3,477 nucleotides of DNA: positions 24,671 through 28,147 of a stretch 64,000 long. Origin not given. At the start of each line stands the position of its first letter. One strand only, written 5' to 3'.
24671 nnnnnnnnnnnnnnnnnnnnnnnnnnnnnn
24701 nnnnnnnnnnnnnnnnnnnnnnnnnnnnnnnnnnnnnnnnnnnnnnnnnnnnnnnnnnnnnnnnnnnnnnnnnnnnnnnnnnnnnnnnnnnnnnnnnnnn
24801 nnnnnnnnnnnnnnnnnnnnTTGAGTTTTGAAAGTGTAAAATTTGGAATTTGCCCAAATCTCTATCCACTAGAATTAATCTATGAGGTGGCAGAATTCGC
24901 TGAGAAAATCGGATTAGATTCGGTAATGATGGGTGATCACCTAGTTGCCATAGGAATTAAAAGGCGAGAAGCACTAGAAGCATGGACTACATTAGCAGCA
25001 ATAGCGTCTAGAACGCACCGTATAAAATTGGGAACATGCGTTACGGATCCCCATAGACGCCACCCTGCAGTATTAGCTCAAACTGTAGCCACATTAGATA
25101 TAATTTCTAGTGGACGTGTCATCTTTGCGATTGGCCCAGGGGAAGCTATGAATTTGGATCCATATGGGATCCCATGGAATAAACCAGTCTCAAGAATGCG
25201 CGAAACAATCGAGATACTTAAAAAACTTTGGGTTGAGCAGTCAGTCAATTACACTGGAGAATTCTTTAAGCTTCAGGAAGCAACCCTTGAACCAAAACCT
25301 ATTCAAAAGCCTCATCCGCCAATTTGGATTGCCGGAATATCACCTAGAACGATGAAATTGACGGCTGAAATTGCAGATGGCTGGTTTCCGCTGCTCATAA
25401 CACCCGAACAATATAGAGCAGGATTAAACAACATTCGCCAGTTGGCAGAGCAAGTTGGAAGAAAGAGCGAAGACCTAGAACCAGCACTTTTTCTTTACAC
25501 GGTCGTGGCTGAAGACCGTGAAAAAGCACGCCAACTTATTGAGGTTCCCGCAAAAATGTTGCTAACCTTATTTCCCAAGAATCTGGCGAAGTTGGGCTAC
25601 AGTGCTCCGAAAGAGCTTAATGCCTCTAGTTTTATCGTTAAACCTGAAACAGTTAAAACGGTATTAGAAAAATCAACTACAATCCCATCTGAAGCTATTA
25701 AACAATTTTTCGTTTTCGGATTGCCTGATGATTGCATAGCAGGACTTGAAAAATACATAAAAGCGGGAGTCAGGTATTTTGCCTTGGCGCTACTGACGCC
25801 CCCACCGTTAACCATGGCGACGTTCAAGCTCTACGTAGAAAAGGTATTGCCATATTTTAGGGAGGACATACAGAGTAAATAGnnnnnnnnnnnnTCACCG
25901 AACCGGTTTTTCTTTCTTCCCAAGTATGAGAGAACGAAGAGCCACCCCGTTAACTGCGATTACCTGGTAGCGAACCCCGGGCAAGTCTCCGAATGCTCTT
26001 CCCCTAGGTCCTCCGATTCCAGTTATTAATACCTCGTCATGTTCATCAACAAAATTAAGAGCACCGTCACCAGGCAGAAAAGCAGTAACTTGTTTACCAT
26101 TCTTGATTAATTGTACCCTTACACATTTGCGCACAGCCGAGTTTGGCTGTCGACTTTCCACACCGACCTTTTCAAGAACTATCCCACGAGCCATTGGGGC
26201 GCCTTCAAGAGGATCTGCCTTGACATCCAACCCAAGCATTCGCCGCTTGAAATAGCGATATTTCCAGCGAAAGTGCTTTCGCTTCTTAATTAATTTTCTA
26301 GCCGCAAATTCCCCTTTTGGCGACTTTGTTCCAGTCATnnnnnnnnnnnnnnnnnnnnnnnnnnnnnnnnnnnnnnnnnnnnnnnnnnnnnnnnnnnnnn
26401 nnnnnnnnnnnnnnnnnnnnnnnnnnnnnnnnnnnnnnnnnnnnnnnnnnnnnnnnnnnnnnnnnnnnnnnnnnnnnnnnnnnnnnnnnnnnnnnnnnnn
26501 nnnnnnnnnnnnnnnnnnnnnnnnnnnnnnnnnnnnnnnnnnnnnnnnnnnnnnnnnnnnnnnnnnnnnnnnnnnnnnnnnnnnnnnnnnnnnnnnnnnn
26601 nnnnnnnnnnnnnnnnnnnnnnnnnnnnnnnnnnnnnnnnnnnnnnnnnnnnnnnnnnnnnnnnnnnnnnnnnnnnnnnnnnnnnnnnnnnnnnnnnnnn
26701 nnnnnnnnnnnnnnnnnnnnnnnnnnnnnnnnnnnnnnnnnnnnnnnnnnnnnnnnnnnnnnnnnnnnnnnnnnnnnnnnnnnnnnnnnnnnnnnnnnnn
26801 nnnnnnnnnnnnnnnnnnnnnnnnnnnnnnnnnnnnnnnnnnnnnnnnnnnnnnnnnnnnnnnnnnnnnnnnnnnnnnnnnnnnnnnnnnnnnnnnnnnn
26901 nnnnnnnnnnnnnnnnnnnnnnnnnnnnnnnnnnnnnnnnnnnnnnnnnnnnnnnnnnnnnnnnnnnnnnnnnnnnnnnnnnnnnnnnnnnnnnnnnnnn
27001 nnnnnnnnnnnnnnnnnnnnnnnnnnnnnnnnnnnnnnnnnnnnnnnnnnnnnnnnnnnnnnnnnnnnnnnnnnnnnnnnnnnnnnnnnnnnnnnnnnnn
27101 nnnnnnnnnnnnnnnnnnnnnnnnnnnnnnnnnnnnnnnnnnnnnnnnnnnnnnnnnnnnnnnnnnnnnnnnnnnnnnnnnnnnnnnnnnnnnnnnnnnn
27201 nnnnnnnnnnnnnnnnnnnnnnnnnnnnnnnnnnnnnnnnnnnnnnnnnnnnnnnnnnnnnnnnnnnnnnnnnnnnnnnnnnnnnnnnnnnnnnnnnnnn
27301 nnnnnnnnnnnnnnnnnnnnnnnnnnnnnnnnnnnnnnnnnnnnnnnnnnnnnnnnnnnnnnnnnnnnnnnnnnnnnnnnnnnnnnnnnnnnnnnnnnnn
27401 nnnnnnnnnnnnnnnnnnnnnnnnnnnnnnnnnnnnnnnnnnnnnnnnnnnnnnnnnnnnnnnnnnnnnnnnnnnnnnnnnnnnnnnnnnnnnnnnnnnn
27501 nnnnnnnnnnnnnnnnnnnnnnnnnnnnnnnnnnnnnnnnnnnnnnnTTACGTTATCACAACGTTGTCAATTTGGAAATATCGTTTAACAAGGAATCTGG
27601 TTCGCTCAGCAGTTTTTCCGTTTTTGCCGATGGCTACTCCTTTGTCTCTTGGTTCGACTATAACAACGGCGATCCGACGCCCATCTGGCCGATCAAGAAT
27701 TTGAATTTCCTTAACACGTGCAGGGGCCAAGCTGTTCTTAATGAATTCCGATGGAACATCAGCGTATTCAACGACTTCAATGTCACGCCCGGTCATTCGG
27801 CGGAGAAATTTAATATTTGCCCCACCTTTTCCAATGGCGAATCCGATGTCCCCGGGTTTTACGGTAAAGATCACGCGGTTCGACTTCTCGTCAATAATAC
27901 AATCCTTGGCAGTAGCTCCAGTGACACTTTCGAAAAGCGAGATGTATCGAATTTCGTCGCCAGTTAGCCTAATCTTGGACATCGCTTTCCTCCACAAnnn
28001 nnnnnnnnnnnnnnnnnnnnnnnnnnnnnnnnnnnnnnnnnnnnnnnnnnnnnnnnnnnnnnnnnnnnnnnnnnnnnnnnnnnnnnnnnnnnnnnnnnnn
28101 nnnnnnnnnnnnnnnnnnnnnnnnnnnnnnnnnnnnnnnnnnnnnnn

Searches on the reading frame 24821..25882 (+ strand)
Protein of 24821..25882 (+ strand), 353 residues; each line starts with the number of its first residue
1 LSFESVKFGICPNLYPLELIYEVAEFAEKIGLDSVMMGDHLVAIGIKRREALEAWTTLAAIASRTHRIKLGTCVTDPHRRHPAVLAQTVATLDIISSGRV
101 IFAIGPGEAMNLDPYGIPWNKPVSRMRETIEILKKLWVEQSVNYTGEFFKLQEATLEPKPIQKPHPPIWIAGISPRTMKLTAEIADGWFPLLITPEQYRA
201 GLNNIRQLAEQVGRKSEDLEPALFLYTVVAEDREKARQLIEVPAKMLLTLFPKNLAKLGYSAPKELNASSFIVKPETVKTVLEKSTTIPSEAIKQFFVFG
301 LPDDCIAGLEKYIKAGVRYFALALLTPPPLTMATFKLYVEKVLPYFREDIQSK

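Call 68: search_protein_families(library=pfam, proteins=[window:24821-25882:+], max_evalue=0.00001)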
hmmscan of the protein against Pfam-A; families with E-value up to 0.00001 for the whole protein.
window:24821-25882:+ (353 aa): 1 family
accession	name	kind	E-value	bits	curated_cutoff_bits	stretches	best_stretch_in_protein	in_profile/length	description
PF00296.26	Bac_luciferase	-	9.3e-71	239.2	27.9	1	20-318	25-313/314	Luciferase-like monooxygenase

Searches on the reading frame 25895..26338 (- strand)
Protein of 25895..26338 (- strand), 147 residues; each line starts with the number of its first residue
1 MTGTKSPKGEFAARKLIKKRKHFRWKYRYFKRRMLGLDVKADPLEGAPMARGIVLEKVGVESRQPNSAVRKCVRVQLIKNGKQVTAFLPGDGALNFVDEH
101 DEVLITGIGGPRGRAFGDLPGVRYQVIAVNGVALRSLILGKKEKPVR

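Call 68: search_protein_families(library=pfam, proteins=[window:25895-26338:-], max_evalue=0.00001)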
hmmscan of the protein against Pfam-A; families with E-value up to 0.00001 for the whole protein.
window:25895-26338:- (147 aa): 1 family
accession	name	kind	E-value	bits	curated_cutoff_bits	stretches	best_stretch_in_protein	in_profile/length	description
PF00164.32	Ribosom_S12_S23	-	1.4e-47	160.4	22.3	1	39-146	3-109/110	Ribosomal protein S12/S23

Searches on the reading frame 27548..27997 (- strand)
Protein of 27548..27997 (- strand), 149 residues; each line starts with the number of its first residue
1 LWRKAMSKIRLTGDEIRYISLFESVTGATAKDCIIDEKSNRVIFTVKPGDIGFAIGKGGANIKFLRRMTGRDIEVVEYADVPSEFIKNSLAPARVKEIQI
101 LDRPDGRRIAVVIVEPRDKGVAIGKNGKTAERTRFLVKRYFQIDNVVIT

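Call 68: search_protein_families(library=pfam, proteins=[window:27548-27997:-], max_evalue=0.00001)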
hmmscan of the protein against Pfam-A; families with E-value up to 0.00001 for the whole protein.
window:27548-27997:- (149 aa): 4 families
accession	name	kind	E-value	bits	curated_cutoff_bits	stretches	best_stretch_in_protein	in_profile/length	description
PF07650.23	KH_2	-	7.6e-19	67.8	22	1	18-81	3-66/78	KH domain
PF13184.12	KH_5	-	3e-14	53.3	27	1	40-100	3-69/69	NusA-like KH domain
PF13083.13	KH_KhpA-B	-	1.9e-08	34.5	32.1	0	105-140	26-61/73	KhpA/KhpB, KH domain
PF00013.35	KH_1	-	2e-07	31.1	21.5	1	43-79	3-38/66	KH domain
